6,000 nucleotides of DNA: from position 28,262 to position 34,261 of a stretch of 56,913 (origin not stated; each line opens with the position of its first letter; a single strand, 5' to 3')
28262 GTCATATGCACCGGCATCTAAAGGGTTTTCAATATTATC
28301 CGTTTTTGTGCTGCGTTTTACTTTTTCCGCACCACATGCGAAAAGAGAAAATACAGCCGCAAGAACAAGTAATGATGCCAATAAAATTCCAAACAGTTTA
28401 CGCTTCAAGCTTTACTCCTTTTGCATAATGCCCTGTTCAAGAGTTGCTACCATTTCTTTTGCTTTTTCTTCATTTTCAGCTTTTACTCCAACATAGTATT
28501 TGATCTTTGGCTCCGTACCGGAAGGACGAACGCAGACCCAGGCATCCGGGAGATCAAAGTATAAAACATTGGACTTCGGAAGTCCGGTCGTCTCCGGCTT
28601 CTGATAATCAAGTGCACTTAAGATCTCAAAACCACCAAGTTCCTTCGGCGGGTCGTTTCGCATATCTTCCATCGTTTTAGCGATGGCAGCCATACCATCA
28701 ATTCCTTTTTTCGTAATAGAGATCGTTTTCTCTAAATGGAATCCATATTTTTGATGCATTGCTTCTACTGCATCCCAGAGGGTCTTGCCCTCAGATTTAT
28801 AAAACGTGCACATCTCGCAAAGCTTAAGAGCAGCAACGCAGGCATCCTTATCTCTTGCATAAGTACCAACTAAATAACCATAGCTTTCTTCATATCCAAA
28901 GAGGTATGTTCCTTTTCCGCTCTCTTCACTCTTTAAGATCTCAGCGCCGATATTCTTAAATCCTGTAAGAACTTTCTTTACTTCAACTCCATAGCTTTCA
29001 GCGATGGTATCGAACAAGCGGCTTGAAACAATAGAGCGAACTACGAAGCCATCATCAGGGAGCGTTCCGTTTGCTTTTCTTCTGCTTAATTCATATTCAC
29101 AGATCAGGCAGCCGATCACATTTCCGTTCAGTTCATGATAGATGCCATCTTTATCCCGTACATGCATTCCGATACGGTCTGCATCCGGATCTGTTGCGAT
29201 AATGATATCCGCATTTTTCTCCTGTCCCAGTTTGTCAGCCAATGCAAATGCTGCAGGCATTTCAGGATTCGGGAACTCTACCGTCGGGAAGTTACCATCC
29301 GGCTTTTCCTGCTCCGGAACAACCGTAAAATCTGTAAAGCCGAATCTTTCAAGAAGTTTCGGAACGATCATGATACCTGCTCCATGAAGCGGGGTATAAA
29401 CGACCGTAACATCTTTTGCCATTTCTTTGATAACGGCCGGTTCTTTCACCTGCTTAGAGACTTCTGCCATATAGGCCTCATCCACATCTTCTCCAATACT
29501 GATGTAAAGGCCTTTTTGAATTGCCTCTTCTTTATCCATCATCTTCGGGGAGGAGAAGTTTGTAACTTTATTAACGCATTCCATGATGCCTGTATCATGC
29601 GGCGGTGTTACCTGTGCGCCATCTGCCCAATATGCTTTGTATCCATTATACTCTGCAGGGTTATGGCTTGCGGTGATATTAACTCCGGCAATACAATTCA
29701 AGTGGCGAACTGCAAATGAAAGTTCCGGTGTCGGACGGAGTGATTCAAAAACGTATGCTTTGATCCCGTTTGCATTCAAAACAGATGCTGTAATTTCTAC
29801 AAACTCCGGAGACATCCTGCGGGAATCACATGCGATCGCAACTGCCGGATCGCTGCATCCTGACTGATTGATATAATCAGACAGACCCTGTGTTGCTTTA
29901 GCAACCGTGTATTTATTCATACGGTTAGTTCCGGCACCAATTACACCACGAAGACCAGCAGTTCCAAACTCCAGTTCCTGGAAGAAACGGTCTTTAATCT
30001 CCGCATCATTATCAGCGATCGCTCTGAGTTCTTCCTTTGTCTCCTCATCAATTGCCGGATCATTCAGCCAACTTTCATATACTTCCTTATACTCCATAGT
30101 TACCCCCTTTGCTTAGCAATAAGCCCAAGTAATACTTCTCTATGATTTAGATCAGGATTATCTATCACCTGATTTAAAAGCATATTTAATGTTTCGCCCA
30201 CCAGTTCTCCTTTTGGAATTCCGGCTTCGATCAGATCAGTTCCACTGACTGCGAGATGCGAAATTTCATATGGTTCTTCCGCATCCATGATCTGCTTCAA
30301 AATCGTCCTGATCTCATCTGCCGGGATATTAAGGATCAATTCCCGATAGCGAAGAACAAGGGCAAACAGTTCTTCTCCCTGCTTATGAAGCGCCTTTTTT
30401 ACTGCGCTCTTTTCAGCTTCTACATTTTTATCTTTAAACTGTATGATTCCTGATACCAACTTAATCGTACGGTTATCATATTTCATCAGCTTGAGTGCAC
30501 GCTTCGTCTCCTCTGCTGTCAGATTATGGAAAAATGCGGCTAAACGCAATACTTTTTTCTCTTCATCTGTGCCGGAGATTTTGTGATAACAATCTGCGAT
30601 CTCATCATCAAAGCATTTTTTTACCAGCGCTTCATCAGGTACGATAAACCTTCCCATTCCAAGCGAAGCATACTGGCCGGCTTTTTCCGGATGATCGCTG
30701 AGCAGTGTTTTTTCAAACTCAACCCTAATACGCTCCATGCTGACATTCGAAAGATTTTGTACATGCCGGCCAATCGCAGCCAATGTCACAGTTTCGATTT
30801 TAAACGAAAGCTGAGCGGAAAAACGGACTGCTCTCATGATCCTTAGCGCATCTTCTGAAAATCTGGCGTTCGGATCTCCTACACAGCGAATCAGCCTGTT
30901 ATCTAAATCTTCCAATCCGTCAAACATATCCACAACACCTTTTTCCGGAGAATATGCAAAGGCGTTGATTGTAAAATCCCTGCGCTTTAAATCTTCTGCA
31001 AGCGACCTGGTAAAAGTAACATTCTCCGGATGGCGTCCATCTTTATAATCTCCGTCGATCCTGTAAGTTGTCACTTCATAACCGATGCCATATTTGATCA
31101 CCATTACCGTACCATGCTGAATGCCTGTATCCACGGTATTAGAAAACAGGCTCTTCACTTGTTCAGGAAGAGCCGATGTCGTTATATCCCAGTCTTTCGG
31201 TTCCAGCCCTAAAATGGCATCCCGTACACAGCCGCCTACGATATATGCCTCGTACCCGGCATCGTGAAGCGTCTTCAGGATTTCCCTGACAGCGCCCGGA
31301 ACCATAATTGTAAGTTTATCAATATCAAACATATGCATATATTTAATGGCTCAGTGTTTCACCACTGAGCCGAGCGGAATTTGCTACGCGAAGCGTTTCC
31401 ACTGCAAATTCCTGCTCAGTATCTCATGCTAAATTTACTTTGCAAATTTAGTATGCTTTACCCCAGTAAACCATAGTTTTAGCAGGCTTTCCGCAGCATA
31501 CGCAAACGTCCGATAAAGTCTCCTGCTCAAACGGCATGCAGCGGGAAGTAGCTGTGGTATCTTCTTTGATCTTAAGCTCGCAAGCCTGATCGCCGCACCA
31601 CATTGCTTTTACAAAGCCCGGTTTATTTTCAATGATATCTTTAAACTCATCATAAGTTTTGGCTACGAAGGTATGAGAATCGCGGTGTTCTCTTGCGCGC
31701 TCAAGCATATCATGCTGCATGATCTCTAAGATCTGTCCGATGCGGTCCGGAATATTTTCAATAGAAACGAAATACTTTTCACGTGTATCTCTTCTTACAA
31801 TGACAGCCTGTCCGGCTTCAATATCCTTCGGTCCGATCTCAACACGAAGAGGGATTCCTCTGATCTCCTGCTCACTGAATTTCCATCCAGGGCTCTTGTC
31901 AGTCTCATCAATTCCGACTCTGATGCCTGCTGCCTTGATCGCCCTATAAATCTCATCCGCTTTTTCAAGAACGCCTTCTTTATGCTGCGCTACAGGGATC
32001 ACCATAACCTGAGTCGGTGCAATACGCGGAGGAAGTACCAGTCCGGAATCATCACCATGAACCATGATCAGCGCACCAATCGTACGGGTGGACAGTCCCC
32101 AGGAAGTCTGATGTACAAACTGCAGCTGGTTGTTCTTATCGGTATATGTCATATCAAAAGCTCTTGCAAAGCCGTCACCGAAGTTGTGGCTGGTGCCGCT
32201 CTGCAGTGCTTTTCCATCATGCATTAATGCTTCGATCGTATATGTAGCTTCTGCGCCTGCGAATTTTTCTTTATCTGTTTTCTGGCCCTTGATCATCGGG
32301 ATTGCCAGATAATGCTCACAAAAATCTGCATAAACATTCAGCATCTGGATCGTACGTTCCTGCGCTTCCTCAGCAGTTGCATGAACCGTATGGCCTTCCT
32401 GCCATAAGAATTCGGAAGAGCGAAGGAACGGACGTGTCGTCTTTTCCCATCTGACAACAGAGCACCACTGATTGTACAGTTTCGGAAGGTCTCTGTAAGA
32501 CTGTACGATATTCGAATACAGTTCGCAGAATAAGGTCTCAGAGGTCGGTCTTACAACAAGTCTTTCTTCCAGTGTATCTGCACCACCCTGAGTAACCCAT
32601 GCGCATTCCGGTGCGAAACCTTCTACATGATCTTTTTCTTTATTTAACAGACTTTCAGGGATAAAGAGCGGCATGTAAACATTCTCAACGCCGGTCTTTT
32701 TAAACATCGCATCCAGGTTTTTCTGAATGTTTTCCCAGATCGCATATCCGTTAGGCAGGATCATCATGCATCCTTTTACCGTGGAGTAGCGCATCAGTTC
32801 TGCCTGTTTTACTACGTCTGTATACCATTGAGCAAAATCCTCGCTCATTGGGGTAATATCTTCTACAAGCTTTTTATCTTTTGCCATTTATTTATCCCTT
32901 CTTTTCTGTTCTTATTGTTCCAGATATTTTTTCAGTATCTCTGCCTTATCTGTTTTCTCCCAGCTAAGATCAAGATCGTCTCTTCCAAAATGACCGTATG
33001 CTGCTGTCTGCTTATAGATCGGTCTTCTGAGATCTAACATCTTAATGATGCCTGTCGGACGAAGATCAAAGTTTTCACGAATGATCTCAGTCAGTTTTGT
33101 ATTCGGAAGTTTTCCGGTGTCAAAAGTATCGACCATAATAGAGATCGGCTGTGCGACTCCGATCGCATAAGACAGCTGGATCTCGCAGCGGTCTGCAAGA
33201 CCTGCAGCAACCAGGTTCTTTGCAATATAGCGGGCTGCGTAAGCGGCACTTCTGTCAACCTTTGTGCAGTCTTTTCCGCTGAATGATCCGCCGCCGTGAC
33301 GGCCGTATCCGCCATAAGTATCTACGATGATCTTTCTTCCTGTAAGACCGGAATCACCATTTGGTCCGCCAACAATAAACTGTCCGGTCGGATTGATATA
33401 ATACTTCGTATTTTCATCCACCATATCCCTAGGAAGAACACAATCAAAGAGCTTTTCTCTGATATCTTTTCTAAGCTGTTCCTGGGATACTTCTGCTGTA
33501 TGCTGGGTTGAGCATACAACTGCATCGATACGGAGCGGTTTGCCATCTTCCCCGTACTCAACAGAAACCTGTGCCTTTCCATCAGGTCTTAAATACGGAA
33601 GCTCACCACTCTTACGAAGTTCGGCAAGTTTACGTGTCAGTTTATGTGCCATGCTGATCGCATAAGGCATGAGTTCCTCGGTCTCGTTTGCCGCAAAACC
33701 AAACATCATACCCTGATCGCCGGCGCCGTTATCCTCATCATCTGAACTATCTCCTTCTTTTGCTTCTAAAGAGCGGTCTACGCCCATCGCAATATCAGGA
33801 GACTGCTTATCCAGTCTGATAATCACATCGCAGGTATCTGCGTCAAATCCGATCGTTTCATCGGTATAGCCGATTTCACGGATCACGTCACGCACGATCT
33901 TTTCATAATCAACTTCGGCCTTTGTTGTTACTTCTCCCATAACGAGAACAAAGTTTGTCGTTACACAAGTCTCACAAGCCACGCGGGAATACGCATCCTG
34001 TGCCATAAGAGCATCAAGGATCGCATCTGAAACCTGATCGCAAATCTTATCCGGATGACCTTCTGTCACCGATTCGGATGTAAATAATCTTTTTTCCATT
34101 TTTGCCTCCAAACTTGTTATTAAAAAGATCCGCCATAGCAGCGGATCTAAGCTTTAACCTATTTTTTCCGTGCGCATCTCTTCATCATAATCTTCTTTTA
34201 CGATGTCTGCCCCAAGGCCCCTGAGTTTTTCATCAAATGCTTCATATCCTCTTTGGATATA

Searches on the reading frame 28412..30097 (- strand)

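Call 10: search_protein_families(library=pfam, proteins=[window:28412-30097:-], max_evalue=0.00001)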
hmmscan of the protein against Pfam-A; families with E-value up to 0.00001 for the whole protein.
window:28412-30097:- (561 aa): 4 families
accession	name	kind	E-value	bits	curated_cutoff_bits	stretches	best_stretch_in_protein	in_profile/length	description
PF02878.22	PGM_PMM_I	-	7.5e-42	142.7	22.5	1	43-179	3-135/138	Phosphoglucomutase/phosphomannomutase, alpha/beta/alpha domain I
PF02879.22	PGM_PMM_II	-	2.1e-27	96.1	29.3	1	207-317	1-102/103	Phosphoglucomutase/phosphomannomutase, alpha/beta/alpha domain II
PF02880.22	PGM_PMM_III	-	1.9e-20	73.5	20.7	1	324-451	1-115/115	Phosphoglucomutase/phosphomannomutase, alpha/beta/alpha domain III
PF00408.26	PGM_PMM_IV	-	6.3e-06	26.6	23.1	0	509-547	23-60/68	Phosphoglucomutase/phosphomannomutase, C-terminal domain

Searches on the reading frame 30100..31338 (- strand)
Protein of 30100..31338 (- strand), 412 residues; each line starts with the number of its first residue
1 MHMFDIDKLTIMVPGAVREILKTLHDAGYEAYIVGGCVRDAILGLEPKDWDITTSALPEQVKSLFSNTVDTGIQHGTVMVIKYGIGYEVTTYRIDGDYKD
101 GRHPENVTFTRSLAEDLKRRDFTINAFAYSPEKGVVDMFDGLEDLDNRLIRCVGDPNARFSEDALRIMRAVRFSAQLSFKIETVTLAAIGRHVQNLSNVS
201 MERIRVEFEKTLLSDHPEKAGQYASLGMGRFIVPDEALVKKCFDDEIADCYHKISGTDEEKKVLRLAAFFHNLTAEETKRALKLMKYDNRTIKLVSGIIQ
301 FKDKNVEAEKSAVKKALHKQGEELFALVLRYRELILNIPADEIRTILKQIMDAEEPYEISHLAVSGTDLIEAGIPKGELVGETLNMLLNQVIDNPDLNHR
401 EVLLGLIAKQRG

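Call 10: search_protein_families(library=pfam, proteins=[window:30100-31338:-], max_evalue=0.00001)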
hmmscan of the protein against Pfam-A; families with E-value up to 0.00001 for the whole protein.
window:30100-31338:- (412 aa): 3 families
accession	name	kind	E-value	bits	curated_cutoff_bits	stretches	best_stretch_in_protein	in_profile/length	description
PF01743.26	PolyA_pol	-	8.3e-40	136.5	23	1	31-151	1-126/126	Poly A polymerase head domain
PF12627.12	PolyA_pol_RNAbd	-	2.1e-12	47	22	1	179-220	2-43/64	Probable RNA and SrmB- binding site of polymerase A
PF13735.12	tRNA_NucTran2_2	-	2.4e-10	41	27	1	267-404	11-146/149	tRNA nucleotidyltransferase domain 2 putative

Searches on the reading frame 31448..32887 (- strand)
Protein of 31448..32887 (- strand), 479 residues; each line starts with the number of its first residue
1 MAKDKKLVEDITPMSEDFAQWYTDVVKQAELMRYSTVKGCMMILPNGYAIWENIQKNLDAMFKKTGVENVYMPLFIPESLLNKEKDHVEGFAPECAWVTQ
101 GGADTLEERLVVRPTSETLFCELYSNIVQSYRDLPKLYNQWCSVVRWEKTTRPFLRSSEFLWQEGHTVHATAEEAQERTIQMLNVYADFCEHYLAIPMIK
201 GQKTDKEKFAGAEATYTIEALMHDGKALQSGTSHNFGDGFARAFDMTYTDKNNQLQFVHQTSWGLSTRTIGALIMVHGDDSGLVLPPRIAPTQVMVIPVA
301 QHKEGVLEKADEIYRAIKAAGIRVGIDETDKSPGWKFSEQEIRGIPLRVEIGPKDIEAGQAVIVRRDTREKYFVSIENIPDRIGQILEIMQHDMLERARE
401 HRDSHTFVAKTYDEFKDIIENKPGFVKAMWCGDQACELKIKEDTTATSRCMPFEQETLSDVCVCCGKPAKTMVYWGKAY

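Call 10: search_protein_families(library=pfam, proteins=[window:31448-32887:-], max_evalue=0.00001)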
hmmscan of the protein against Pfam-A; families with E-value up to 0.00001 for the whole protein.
window:31448-32887:- (479 aa): 3 families
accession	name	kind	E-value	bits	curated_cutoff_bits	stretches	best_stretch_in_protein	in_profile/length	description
PF09180.16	ProRS-C_1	-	3.1e-29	101.4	31.5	1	412-479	1-71/71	Prolyl-tRNA synthetase, C-terminal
PF00587.30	tRNA-synt_2b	-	6.5e-24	85.4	29.3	1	104-274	5-176/179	tRNA synthetase class II core domain (G, H, P, S and T)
PF03129.25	HGTP_anticodon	-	2.8e-23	82.3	21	1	293-383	1-91/94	Anticodon binding domain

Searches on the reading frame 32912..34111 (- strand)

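Call 10: search_protein_families(library=pfam, proteins=[window:32912-34111:-], max_evalue=0.00001)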
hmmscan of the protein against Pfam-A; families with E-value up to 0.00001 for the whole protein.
window:32912-34111:- (399 aa): 3 families
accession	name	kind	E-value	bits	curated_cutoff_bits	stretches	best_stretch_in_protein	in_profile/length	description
PF02773.21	S-AdoMet_synt_C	-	7.6e-71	236.9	25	1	247-386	1-138/138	S-adenosylmethionine synthetase, C-terminal domain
PF02772.21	S-AdoMet_synt_M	-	1.1e-48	164.8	29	1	128-245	2-120/120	S-adenosylmethionine synthetase, central domain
PF00438.25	S-AdoMet_synt_N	-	2.6e-45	153.4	33.1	1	8-105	2-99/99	S-adenosylmethionine synthetase, N-terminal domain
